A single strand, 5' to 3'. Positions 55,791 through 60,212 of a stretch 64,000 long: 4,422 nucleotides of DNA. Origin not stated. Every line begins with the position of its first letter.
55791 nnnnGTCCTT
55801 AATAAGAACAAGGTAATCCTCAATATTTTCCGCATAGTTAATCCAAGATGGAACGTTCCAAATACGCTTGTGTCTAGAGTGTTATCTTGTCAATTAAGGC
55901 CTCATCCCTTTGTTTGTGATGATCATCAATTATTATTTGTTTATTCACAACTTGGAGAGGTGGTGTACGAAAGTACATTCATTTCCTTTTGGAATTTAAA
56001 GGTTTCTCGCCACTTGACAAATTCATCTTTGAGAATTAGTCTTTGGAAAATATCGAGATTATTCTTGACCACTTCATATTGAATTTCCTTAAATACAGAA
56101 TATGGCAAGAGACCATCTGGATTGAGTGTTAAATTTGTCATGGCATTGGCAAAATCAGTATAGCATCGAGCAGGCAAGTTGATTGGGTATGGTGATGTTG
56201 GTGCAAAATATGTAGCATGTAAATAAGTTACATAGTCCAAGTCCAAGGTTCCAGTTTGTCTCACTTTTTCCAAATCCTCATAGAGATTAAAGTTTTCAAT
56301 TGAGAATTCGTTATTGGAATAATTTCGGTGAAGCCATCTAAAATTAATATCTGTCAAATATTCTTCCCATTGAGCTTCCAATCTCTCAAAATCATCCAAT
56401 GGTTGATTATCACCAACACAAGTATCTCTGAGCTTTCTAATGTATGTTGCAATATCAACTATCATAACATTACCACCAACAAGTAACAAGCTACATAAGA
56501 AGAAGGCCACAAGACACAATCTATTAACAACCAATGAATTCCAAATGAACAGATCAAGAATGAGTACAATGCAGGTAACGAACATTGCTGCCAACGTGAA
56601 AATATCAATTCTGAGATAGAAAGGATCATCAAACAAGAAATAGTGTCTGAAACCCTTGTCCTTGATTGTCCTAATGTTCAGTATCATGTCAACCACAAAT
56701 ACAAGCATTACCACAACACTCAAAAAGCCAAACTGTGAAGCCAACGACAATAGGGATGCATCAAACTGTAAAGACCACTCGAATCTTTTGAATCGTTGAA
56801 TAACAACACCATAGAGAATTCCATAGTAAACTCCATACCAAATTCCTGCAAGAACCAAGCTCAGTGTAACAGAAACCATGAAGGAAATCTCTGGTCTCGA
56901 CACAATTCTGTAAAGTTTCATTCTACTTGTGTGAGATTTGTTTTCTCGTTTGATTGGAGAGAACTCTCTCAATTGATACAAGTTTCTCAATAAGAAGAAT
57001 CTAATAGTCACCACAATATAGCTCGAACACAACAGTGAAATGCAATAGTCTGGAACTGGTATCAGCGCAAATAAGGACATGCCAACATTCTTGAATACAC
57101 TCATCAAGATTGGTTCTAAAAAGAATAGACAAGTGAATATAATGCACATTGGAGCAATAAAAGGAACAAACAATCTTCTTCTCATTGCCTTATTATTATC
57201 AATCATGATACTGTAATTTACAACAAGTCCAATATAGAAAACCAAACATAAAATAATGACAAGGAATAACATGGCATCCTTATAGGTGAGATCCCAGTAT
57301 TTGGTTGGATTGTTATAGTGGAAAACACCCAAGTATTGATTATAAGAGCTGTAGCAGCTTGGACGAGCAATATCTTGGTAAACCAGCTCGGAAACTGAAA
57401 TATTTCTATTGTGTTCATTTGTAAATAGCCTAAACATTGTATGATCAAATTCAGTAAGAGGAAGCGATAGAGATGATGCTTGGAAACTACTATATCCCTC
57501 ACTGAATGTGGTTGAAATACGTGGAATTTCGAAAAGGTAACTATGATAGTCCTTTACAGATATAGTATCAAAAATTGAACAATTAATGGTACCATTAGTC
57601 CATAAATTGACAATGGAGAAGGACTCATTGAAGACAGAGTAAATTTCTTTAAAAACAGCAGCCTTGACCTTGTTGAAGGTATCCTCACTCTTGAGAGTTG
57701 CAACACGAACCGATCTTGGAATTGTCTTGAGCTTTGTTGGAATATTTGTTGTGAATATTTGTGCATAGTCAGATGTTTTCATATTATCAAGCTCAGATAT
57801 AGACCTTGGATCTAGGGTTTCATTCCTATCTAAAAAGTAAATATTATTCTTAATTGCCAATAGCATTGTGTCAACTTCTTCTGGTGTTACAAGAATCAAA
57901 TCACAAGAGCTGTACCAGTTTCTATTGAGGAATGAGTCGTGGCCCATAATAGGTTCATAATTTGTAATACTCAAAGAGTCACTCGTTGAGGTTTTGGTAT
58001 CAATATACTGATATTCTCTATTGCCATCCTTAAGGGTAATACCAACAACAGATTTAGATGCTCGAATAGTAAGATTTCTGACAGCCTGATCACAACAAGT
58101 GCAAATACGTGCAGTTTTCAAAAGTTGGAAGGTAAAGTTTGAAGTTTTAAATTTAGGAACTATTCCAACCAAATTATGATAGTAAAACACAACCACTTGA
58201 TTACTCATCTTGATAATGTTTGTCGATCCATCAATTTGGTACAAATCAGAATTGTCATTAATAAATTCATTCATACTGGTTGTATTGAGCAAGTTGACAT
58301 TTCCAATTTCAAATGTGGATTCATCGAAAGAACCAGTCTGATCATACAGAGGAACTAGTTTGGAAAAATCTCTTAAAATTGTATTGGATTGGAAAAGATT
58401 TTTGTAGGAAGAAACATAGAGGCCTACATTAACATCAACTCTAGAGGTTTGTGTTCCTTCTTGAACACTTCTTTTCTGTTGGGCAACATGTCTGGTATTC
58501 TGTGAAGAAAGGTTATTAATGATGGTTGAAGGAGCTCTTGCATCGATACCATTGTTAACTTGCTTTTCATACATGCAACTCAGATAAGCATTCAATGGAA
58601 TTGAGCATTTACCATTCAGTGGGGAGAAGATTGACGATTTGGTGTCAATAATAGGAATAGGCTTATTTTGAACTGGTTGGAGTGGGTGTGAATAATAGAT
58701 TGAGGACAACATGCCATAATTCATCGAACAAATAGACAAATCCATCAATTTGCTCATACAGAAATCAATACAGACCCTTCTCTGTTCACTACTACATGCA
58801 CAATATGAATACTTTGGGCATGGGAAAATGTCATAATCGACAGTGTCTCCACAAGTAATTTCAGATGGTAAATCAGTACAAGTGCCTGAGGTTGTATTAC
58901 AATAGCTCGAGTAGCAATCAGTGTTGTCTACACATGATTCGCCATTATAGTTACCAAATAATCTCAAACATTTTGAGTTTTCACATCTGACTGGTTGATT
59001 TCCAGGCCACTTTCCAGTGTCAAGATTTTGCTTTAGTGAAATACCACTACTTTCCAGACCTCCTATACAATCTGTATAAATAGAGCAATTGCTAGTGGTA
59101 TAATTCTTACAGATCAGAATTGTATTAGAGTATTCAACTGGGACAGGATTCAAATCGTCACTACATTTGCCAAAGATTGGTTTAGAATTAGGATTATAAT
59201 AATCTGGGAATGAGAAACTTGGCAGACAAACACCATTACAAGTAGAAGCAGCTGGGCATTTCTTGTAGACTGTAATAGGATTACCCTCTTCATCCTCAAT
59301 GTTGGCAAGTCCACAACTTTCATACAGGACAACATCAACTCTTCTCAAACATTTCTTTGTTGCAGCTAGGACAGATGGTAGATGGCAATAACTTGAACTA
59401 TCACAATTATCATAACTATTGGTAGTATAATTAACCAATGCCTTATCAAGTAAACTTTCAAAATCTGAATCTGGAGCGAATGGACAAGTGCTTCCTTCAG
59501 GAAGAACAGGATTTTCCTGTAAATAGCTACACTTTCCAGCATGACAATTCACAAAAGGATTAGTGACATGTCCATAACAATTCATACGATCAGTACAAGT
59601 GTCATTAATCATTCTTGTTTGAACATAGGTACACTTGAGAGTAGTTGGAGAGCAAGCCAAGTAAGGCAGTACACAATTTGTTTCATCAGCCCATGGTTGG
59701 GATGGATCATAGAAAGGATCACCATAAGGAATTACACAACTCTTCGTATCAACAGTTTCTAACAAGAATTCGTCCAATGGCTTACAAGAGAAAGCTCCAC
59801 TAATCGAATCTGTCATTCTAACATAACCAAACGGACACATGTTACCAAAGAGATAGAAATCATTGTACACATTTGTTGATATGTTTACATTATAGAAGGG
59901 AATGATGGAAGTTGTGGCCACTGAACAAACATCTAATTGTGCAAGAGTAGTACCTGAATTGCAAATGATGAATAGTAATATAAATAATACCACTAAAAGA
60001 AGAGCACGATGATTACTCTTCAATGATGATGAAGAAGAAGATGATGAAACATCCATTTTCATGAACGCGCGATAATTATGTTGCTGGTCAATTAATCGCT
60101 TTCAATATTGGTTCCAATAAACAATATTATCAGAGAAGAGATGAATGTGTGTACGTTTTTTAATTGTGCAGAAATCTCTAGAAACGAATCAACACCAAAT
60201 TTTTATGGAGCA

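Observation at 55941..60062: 7TM-RGS receptor-like protein with an unusually large Cys-rich ectodomain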

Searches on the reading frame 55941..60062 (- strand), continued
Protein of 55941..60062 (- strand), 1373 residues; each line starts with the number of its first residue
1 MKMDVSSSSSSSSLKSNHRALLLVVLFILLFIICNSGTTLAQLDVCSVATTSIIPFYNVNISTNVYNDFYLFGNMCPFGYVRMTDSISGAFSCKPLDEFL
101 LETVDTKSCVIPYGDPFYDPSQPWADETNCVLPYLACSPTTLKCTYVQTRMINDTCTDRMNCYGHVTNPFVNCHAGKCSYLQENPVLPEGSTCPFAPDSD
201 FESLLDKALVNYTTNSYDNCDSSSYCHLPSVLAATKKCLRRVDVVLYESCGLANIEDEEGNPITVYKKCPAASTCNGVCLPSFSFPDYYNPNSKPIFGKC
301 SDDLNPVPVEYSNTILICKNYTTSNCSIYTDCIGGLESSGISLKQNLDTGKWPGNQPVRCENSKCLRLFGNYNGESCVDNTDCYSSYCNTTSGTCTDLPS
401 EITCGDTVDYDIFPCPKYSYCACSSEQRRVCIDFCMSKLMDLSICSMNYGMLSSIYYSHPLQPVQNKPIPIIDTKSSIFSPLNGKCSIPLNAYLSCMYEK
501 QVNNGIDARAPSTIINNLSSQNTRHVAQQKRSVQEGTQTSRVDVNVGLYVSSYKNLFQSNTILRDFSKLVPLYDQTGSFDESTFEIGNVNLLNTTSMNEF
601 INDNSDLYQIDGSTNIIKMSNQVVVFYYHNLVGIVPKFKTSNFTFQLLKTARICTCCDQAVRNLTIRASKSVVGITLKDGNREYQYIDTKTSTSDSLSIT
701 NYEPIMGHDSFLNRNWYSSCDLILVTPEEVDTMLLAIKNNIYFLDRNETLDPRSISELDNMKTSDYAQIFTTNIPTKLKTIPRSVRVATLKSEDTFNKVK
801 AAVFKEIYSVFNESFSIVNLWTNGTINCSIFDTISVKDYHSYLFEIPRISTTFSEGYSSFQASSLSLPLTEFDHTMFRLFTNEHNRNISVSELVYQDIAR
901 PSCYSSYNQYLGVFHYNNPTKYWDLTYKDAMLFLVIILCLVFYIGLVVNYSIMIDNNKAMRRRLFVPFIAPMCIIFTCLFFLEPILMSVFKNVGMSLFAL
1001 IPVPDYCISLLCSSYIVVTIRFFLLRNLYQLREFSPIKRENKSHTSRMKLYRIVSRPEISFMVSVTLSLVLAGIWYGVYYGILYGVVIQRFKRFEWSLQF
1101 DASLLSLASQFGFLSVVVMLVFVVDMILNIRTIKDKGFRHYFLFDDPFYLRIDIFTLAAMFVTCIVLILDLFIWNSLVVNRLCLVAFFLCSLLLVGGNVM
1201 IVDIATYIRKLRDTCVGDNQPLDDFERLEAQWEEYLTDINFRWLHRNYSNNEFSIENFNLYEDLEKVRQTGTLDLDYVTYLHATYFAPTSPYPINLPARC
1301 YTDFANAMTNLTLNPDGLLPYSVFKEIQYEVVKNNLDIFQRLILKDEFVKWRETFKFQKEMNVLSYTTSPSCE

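Call 84: search_protein_families(library=pfam, proteins=[P0104, P0110, P0114, P0008, P0009, P0010, P0011, P0012], max_evalue=0.01)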
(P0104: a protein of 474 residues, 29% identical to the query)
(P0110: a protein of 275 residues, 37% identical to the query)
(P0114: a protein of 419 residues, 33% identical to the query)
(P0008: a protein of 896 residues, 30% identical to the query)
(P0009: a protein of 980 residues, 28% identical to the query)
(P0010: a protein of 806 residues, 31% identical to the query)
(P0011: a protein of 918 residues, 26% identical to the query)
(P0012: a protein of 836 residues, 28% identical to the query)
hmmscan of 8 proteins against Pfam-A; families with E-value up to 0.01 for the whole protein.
P0104 (474 aa): 0 families

P0110 (275 aa): 0 families

P0114 (419 aa): 0 families

P0008 (896 aa): 1 family
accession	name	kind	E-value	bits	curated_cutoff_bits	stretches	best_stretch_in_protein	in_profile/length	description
PF00615.24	RGS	-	3.3e-05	24.7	23.9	1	769-843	6-82/117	Regulator of G protein signaling domain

P0009 (980 aa): 1 family
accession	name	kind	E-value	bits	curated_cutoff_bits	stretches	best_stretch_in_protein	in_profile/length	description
PF00615.24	RGS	-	2.9e-08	34.5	23.9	1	844-943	2-101/117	Regulator of G protein signaling domain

P0010 (806 aa): 1 family
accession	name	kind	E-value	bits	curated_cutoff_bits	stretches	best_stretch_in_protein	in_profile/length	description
PF00615.24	RGS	-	5.5e-06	27.2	23.9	1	671-759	1-91/117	Regulator of G protein signaling domain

P0011 (918 aa): 2 families
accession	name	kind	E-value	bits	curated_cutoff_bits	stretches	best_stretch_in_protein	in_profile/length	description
PF00615.24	RGS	-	5.6e-07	30.4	23.9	1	760-840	8-88/117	Regulator of G protein signaling domain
PF20206.4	Tra1_ring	-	0.0016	16.3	27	1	303-516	62-273/1682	Tra1 HEAT repeat ring region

P0012 (836 aa): 1 family
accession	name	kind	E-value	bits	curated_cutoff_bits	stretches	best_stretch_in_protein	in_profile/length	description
PF00615.24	RGS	-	7.8e-08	33.2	23.9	1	665-743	2-82/117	Regulator of G protein signaling domain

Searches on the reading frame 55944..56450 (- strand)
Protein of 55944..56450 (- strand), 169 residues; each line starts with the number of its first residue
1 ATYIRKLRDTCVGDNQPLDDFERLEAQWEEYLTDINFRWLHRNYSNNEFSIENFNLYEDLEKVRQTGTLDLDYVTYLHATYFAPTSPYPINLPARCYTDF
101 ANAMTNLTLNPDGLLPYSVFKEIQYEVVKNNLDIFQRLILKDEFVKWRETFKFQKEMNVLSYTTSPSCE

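Call 24: search_solved_structures(query=window:55944-56450:-, max_evalue=10, show_alignments=3)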
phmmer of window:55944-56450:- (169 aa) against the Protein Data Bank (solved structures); distinct sequences matched with E-value up to 10: 2.
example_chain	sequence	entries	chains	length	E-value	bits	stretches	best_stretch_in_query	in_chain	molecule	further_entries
6htq_b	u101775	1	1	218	1.5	11.8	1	12-71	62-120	30S ribosomal protein S2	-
5njt_B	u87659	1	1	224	1.5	11.8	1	12-71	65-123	30S ribosomal protein S2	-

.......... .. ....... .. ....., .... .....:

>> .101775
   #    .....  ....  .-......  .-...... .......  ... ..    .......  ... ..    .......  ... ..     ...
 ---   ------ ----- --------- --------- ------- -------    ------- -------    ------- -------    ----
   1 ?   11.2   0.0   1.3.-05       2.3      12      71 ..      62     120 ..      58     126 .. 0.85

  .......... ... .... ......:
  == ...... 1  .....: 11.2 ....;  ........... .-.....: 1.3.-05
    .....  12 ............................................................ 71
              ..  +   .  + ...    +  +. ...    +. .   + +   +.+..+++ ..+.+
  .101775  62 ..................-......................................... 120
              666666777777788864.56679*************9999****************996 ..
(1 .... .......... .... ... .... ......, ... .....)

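Call 33: search_solved_structures(query=A1, max_evalue=0.001, show_alignments=2)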
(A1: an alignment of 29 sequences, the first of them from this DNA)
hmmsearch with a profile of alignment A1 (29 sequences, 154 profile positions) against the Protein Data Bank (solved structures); distinct sequences matched with E-value up to 0.001: 35.
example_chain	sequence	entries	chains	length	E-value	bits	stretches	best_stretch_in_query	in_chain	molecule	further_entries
2dlr_A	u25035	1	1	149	1.2e-13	54.4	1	14-145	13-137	Regulator of G-protein signaling 10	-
2ihb_B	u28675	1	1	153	1.9e-13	53.7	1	10-144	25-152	Regulator of G-protein signalling 10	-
2i59_A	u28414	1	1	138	2.4e-13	53.5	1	11-144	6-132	Regulator of G-protein signaling 10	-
4igu_A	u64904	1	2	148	2.4e-12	50.2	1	18-103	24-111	CG5036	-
2a72_A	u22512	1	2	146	2.4e-12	50.2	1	20-145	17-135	Regulator of G-protein signalling 7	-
6am3_X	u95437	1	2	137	4.1e-12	49.4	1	17-142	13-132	Regulator of G-protein signaling 17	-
2bv1_A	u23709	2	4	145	4.9e-12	49.2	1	13-102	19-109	REGULATOR OF G-PROTEIN SIGNALLING 1 | Regulator of G-protein signaling 1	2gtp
1zv4_X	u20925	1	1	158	5.5e-12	49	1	17-142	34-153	Regulator of G-protein signaling 17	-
7shf_C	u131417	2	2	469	6.7e-12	48.7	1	20-147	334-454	Isoform 2 of Regulator of G-protein signaling 7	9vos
7ewp_C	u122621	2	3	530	1.1e-11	48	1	20-145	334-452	Regulator of G-protein signaling 7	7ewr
2d9j_A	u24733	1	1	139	1.3e-11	47.8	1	20-139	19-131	Regulator of G-protein signalling 7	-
6n9g_A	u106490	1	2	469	1.3e-11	47.8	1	20-147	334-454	Regulator of G-protein signaling 7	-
2v4z_B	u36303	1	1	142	2e-11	47.2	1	17-138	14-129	REGULATOR OF G-PROTEIN SIGNALING 2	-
2dlv_A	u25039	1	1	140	2.2e-11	47.1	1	18-104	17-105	Regulator of G-protein signaling 18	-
2jm5_A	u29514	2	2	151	2.3e-11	47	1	18-104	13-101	Regulator of G-protein signaling 18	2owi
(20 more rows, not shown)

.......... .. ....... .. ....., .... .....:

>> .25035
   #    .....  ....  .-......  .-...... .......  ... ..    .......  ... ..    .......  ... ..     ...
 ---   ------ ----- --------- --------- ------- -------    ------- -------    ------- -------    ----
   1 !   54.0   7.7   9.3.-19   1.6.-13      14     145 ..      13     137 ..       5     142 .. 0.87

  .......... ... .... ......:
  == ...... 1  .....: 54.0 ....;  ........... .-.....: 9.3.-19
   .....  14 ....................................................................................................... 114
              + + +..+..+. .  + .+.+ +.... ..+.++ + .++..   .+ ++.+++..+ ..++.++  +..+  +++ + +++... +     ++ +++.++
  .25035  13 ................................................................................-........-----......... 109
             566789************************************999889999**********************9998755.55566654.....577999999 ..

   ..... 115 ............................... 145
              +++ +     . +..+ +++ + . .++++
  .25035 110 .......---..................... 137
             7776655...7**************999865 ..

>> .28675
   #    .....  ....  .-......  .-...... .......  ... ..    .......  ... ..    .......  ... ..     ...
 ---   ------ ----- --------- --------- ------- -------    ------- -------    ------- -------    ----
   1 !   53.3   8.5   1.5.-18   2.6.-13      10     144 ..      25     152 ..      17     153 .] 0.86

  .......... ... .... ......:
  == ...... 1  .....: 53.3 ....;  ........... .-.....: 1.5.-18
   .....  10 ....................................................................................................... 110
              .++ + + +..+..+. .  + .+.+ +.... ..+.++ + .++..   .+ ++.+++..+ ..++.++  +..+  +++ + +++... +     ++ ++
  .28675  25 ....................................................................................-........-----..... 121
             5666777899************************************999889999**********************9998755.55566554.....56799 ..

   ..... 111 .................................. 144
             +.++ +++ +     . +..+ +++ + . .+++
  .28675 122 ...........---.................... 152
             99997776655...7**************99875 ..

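Call 34: search_protein_families(library=pfam, alignment_id=A1, max_evalue=0.01)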
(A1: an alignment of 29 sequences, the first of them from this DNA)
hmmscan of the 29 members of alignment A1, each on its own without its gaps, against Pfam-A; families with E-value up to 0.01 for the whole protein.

A. member 1, seq(161 aa): 1 family
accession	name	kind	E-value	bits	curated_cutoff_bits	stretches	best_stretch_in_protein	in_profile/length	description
PF00615.24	RGS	-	9.9e-05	23.2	23.9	1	28-121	10-98/117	Regulator of G protein signaling domain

B. families by the number of members that match (of 29 scanned): 7 families
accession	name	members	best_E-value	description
PF00615.24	RGS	27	5.2e-14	Regulator of G protein signaling domain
PF17956.6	NAPRTase_C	1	0.0017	Nicotinate phosphoribosyltransferase C-terminal domain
PF11867.13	T1RH-like_C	1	0.004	Type I restriction enzyme HindI endonuclease subunit-like, C-terminal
PF20224.3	DUF6583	1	0.004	Family of unknown function (DUF6583)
PF11898.13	DUF3418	1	0.0043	Domain of unknown function (DUF3418)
PF11486.13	DUF3212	1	0.0046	Protein of unknown function (DUF3212)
PF25791.1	BREX_BrxC_wHTH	1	0.0094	BREX ATP-binding protein BrxC winged helix-turn-helix domain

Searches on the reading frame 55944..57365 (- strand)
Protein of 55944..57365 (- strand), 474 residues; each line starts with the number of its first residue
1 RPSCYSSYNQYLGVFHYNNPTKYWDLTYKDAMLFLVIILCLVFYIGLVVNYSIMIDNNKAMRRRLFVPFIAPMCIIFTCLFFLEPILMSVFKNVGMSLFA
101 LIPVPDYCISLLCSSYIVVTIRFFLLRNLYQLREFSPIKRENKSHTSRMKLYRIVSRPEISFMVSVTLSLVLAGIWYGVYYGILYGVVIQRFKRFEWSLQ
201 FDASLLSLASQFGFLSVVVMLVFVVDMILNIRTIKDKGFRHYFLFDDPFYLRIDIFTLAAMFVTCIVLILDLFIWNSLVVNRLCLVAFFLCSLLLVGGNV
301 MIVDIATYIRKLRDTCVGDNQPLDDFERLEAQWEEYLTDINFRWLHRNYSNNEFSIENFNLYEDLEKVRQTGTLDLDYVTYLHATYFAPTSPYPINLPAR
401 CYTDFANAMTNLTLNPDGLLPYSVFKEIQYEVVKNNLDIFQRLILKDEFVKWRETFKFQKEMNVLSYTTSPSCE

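Call 77: find_homologous_proteins(query=A6, max_evalue=0.00001)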
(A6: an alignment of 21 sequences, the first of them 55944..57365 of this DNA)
Query A6 (21 sequences) (474 aa, profile of the alignment): 5 proteins with E <= 0.00001 among 7362 candidates.
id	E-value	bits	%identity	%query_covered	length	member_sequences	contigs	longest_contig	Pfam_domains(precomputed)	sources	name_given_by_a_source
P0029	1.1e-84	302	28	73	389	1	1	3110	PF00615.25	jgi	-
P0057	5.8e-82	294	25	40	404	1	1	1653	PF00615.25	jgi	jgi:hypothetical protein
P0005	8.5e-78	280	42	98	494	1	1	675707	-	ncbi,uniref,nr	ncbi:hypothetical protein C9374_002925 [Naegleria lovaniensis]|uniref:Uncharacterized protein n=1 Ta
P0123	8.0e-60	221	25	74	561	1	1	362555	PF00615.25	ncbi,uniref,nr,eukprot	ncbi:hypothetical protein NAEGRDRAFT_70688 [Naegleria gruberi]|uniref:RGS domain-containing protein 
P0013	7.9e-55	204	24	93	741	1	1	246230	-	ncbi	ncbi:hypothetical protein ABK040_006342 [Willaertia magna]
